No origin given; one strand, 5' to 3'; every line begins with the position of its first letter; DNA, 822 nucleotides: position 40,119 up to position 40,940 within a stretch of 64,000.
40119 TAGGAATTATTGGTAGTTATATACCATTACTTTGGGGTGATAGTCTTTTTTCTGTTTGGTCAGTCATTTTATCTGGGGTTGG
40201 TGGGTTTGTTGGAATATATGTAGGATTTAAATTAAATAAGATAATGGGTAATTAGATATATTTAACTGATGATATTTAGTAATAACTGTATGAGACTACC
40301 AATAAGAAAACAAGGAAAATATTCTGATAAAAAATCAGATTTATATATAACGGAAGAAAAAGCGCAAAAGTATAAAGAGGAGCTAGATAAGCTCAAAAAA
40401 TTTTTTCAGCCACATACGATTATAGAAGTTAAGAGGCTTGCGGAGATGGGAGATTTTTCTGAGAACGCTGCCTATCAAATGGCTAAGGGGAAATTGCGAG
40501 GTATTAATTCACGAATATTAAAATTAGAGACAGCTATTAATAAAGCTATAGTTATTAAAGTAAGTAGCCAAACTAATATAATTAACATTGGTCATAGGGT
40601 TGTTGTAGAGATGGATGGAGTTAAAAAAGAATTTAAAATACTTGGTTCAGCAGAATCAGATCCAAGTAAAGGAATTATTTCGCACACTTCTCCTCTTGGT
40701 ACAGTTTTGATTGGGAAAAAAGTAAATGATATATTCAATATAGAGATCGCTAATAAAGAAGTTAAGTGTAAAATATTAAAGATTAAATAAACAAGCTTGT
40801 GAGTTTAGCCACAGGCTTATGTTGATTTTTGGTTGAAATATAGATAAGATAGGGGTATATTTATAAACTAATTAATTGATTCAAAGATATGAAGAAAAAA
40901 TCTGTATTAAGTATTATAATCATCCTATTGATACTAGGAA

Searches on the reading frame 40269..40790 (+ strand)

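Call 38: search_protein_families(library=pfam, proteins=[window:40269-40790:+], max_evalue=0.001)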
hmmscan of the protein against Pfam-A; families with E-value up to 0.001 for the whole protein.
window:40269-40790:+ (173 aa): 2 families
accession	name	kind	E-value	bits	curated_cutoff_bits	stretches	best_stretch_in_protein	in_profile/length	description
PF01272.25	GreA_GreB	-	2.1e-17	63.3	26.9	1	102-173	3-76/77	Transcription elongation factor, GreA/GreB, C-term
PF03449.20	GreA_GreB_N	-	5.3e-15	55.8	24.5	1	26-95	2-71/71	Transcription elongation factor, N-terminal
